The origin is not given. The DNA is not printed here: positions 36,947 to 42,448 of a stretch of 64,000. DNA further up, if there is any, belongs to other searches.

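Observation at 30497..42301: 3934-codon ORF with a beta-prime-like 'ADFDID' double-psi beta-barrel: candidate virion-packaged single-chain RNA polymerase fused to a zincin-like module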

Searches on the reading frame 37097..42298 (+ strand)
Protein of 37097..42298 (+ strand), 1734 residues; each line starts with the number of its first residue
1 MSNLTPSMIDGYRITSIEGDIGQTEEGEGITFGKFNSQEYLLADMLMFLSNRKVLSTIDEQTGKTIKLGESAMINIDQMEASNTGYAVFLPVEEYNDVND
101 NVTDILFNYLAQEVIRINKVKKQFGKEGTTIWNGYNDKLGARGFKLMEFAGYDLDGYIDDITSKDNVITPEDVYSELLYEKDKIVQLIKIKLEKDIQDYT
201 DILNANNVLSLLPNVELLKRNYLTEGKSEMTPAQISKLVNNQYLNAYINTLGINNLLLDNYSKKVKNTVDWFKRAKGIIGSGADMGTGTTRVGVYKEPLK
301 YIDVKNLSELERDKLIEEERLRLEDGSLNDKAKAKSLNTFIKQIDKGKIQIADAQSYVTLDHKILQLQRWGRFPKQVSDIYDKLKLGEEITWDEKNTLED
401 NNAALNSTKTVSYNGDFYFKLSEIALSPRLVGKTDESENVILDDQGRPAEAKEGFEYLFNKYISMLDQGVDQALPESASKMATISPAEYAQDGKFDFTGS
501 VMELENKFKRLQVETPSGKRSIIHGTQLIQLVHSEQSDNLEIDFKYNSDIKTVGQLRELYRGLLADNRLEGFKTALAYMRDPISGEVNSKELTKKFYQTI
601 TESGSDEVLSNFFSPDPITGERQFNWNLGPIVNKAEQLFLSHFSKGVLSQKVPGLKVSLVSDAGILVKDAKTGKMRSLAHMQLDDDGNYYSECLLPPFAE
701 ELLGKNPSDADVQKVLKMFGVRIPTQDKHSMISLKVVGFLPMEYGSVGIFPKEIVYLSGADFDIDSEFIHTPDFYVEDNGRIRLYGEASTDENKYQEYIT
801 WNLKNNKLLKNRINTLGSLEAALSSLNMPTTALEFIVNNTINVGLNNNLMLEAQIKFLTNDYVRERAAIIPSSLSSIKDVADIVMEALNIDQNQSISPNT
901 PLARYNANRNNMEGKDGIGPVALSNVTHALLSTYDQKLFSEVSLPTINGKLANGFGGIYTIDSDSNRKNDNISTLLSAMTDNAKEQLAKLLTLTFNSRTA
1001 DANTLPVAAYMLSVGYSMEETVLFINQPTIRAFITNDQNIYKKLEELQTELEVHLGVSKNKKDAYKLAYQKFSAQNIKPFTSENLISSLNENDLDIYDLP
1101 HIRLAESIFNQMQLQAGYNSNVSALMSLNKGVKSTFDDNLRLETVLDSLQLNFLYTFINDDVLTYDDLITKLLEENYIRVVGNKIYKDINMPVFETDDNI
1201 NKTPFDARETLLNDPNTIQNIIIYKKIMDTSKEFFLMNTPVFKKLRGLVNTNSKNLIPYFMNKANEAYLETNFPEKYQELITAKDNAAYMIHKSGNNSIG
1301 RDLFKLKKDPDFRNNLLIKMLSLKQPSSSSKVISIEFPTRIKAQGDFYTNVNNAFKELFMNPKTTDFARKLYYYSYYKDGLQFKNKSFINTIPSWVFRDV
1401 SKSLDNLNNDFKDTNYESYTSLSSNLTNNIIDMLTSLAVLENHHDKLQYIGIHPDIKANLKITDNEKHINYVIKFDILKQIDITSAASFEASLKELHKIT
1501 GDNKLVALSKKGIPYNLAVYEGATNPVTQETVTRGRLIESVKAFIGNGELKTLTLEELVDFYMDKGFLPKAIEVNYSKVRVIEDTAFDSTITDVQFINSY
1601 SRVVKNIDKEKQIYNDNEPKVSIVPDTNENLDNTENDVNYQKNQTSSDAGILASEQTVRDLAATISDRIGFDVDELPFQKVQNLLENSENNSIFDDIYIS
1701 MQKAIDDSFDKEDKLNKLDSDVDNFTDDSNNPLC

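Call 7: search_dna_similar(query=window:37097-42298:+, collection=phages, mode=protein, max_rows=30, max_evalue=0.001)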
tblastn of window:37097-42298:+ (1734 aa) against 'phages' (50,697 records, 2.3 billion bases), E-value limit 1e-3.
Records with a match: 75; places in all: 75; records where one place covers at least 80% of the query: 0.
Best place of each record, by identity: <60% 75.
By first word of the organism name: Bacteroides 29; uncultured 23; CrAssphage 7; Bacteriophage 4; Caudoviricetes 2; crAssphage 2; IAS 2; Cellulophaga 2; Dulem 1; bajarodcaudo 1; and 2 more.
By host as written in the record: - 36; Bacteroides intestinalis DSM 108646 25; Bacteroides cellulosilyticus 3; Homo sapiens 3; Bacteroides intestinalis APC919/174 2; Bacteroides xylanisolvens APCS1/XY 2; Cellulophaga baltica #14 2; Varecia variegata 1; and 1 more.
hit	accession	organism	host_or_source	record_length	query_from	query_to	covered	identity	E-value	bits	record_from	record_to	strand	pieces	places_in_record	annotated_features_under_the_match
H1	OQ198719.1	Caudoviricetes sp. 'Rudgehvirus jaberico'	Bacteroides cellulosilyticus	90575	221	799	33%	24.3%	2e-12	79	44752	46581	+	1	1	putative RNAP catalytic subunit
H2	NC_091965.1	Caudoviricetes sp. 'Rudgehvirus jaberico'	Bacteroides cellulosilyticus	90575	221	799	33%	24.3%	2e-12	79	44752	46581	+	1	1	putative RNAP catalytic subunit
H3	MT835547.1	Bacteriophage sp.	human fecal samples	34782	227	785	32%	24.5%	1e-16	93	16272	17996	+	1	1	record has no annotation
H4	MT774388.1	uncultured phage cr112_1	human feces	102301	511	1030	30%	24.9%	2e-16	92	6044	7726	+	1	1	putative RNA polymerase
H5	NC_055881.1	uncultured phage cr112_1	human feces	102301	511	1030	30%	24.9%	2e-16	92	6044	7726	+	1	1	putative RNA polymerase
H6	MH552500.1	crAssphage sp. isolate ctcc615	mouse tissue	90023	242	783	31%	23.7%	7e-10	71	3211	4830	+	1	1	hypothetical protein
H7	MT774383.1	uncultured phage cr11_1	human feces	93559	227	771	31%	23.5%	1e-16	93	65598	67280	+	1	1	hypothetical protein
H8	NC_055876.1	uncultured phage cr11_1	human feces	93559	227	771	31%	23.5%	1e-16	93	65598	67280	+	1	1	hypothetical protein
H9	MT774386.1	uncultured phage cr110_1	human feces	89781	257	785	31%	23.8%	2e-16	92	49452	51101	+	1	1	hypothetical protein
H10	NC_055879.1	uncultured phage cr110_1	human feces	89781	257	785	31%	23.8%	2e-16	92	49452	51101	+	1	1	hypothetical protein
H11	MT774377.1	uncultured phage cr107_1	human feces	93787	341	801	27%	23.9%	3e-12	79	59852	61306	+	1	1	hypothetical protein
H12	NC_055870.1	uncultured phage cr107_1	human feces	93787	341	801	27%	23.9%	3e-12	79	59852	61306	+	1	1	hypothetical protein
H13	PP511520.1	Dulem virus 41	Varecia variegata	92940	633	1031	16%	30.1%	1e-10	127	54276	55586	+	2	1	hypothetical protein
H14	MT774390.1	uncultured phage cr85_1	human feces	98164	511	776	15%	28.1%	1e-15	90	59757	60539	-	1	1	putative RNA polymerase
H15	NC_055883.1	uncultured phage cr85_1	human feces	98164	511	776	15%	28.1%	1e-15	90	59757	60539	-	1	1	putative RNA polymerase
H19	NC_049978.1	IAS virus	Homo sapiens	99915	523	781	15%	28.0%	1e-14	87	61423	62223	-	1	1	RNA polymerase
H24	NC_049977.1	Bacteroides phage crAss001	Bacteroides intestinalis APC919/174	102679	511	776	15%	25.5%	5e-13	81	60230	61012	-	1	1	putative RNA polymerase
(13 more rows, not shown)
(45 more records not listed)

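Call 42: get_annotated_region(hit=H24, flank=12000)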
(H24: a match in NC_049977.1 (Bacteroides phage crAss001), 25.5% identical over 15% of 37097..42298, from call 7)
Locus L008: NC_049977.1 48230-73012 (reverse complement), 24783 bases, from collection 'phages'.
description: Bacteroides phage crAss001, complete genome.
organism: Bacteroides phage crAss001 (NCBI taxid 2301731)
taxonomy: Viruses; Duplodnaviria; Heunggongvirae; Uroviricota; Caudoviricetes; Crassvirales; Steigviridae; Asinivirinae; Kehishuvirus; Kehishuvirus primarius
host: Bacteroides intestinalis APC919/174; source: -; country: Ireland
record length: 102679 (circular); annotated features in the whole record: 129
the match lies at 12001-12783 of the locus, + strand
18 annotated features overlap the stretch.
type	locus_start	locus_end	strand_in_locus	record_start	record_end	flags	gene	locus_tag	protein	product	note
CDS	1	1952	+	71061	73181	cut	-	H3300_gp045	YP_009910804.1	DNA polymerase I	Gp64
CDS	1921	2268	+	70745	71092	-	-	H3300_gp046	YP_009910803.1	hypothetical protein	Gp63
CDS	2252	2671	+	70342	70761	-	-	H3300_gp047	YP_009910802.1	hypothetical protein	Gp62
CDS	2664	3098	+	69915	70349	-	-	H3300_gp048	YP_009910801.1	polynucleotide kinase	Gp61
CDS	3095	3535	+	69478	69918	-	-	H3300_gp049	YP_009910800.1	phosphoheptose isomerase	Gp60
CDS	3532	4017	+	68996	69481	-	-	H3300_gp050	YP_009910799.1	orotate/hypoxanthine phosphoribosyltransferase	Gp59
CDS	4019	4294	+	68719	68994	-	-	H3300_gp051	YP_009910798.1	zinc-ribbon protein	Gp58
CDS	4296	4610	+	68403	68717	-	-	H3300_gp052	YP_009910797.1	hypothetical protein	Gp57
CDS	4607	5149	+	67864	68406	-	-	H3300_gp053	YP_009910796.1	His-Xaa-Ser system radical SAM maturase HxsC-like protein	Gp56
CDS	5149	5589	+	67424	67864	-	-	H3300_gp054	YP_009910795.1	HicA toxin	Gp55; HicA toxin (mRNAse)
CDS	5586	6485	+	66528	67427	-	-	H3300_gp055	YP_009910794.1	thymidylate synthase, flavin-dependent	Gp54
CDS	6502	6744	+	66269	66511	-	-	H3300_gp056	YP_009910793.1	nuclear pore complex-type fold containing protein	Gp53; contains nuclear pore complex-type fold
CDS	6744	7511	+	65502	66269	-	-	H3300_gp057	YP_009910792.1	von Willebrand factor type A-like domain containing protein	Gp52; contains von Willebrand factor type A-like domain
CDS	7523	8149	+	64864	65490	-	-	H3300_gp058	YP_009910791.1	hypothetical protein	Gp51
CDS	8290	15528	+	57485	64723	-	-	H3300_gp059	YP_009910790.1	putative RNA polymerase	Gp50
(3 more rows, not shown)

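Call 43: get_annotated_region(hit=H19, flank=12000)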
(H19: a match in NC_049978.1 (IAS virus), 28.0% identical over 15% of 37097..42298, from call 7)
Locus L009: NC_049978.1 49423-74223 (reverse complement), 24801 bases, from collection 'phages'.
description: IAS virus, complete genome.
organism: IAS virus (NCBI taxid 1450749)
taxonomy: Viruses; Duplodnaviria; Heunggongvirae; Uroviricota; Caudoviricetes; Crassvirales; Steigviridae; Asinivirinae; Paundivirus; Paundivirus hollandii
host: Homo sapiens; source: stool samples; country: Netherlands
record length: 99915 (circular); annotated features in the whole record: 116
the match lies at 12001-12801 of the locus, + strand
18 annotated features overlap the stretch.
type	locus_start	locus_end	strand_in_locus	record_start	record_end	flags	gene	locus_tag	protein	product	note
CDS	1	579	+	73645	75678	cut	-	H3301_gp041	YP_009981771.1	DNA polymerase I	-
CDS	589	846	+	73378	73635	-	-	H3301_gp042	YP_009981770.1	putative early protein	-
CDS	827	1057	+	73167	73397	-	-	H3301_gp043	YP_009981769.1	hypothetical protein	-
CDS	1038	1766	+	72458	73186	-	-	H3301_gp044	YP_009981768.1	RNA ligase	-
CDS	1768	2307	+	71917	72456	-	-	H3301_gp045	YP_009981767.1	His-Xaa-Ser system radical SAM maturase HxsC-like protein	-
CDS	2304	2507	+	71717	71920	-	-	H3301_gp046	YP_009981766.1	mRNAse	-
CDS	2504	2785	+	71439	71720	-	-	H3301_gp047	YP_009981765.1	hypothetical protein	-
CDS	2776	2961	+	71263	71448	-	-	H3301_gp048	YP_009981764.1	hypothetical protein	-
CDS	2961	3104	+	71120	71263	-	-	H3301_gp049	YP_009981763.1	hypothetical protein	-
CDS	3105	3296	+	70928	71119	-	-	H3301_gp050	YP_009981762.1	hypothetical protein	-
CDS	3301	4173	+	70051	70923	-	-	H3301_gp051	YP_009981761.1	flavin-dependent thymidylate synthase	-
CDS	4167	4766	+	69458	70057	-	-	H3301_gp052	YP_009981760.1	hypothetical protein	-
CDS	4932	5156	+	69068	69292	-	-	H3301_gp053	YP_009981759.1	hypothetical protein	-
CDS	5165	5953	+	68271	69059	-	-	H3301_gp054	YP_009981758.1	von Willebrand factor type A-like domain containing protein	-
CDS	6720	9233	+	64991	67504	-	-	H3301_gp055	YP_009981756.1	molybdenum carrier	-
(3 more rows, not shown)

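Call 44: get_annotated_region(hit=H5, flank=12000)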
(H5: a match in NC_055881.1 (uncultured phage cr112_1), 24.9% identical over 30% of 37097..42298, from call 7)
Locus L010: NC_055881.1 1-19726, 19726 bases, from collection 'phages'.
description: CrAssphage cr112_1, complete genome.
organism: uncultured phage cr112_1 (NCBI taxid 2772072)
taxonomy: Viruses; Duplodnaviria; Heunggongvirae; Uroviricota; Caudoviricetes; Crassvirales; Steigviridae; Asinivirinae; Kehishuvirus; Kehishuvirus splanchnicus
host: -; source: human feces; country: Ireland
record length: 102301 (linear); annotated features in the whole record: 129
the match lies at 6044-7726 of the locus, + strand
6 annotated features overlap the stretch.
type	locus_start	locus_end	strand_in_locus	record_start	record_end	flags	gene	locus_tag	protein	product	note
CDS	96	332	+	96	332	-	-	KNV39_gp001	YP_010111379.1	hypothetical protein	gp_23356; Contains nuclear pore complex-type fold [phiCrAss001]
CDS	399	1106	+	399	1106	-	-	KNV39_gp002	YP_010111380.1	hypothetical protein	gp_23357; Contains von Willebrand factor type A-likedomain [phiCrAss001]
CDS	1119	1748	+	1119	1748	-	-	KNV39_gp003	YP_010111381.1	hypothetical protein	gp_23358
CDS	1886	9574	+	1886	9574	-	-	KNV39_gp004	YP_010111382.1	putative RNA polymerase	gp_23359; putative RNA polymerase [phiCrAss001]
CDS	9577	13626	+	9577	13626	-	-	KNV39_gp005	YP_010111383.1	putative RNA-polymerase subunit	gp_23360; putative RNA-polymerase subunit [phiCrAss001]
CDS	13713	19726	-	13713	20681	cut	-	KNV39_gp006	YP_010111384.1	putative RNA-polymerase subunit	gp_23361; putative RNA-polymerase subunit [phiCrAss001]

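Call 45: get_annotated_region(hit=H2, flank=12000)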
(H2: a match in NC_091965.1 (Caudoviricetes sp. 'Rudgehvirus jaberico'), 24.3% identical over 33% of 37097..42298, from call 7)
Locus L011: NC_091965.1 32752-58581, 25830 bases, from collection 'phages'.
description: Caudoviricetes sp. 'Rudgehvirus jaberico', complete genome.
organism: Caudoviricetes sp. 'Rudgehvirus jaberico' (NCBI taxid 3028515)
taxonomy: Viruses; Duplodnaviria; Heunggongvirae; Uroviricota; Caudoviricetes; Crassvirales; Intestiviridae; Crudevirinae
host: Bacteroides cellulosilyticus; source: wastewater; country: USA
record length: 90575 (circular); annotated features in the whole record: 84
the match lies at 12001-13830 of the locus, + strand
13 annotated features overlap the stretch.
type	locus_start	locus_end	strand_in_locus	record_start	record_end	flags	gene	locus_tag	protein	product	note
CDS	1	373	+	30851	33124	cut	-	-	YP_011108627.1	hypothetical protein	gene49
CDS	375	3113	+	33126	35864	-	-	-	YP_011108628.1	hypothetical protein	gene48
CDS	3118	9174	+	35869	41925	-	-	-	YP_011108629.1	putative RNAP catalytic subunit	ZnMc_tr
CDS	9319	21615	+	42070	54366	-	-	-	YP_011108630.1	putative RNAP catalytic subunit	-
CDS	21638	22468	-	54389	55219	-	-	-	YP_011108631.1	hypothetical protein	-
CDS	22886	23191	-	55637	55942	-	-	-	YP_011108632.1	hypothetical protein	-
CDS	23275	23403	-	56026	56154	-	-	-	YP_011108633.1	hypothetical protein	-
CDS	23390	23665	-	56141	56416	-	-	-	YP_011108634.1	hypothetical protein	TRX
CDS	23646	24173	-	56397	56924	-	-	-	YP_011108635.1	dUTP diphosphatase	-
CDS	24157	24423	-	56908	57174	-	-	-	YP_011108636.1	hypothetical protein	-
CDS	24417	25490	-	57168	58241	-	-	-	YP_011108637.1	hypothetical protein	gene34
CDS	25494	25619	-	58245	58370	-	-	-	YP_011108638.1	hypothetical protein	-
CDS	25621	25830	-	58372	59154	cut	-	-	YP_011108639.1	hypothetical protein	Gp157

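Call 110: get_annotated_region(hit=H8, flank=14000)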
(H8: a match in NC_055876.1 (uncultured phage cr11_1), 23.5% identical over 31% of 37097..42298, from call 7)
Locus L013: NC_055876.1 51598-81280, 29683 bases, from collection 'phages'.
description: CrAssphage cr11_1, complete genome.
organism: uncultured phage cr11_1 (NCBI taxid 2772067)
taxonomy: Viruses; Duplodnaviria; Heunggongvirae; Uroviricota; Caudoviricetes; Crassvirales; Intestiviridae; Crudevirinae; Delmidovirus; Delmidovirus splanchnicus
host: -; source: human feces; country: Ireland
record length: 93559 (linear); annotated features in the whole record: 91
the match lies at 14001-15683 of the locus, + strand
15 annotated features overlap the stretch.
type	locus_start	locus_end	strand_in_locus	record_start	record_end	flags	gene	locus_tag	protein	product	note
CDS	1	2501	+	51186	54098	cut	-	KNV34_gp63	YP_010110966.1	hypothetical protein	gp_19882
CDS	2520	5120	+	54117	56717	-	-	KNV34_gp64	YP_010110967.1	hypothetical protein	gp_19883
CDS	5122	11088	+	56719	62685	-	-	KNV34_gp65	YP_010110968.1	putative RNAP associated protein fused to zincin protease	gp_19884; putative RNAP associated protein fused to zincin protease [crAssphage_NC_024711]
CDS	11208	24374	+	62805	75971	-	-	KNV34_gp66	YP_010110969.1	hypothetical protein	gp_19885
CDS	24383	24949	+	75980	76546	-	-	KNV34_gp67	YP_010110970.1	hypothetical protein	gp_19886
CDS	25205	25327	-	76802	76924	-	-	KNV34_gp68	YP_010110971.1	hypothetical protein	gp_19887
CDS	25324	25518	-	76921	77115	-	-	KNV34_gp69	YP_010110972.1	hypothetical protein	gp_19888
CDS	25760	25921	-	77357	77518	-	-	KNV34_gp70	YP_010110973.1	hypothetical protein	gp_19889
CDS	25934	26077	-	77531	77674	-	-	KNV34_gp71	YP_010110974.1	hypothetical protein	gp_19890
CDS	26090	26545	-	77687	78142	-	-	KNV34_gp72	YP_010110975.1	hypothetical protein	gp_19891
CDS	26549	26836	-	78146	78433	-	-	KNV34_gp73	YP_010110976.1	hypothetical protein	gp_19892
CDS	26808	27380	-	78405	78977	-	-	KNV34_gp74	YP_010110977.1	deoxyuridine 5-triphosphate nucleotidohydrolase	gp_19893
CDS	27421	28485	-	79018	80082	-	-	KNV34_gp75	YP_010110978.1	hypothetical protein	gp_19894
CDS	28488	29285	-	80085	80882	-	-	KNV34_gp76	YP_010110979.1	host-nuclease inhibitor protein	gp_19895; Siphovirus Gp157 family protein, GAM-like host nuclease inhibitor [crAssphage_NC_024711]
CDS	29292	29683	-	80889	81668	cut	-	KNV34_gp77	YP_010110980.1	hypothetical protein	gp_19896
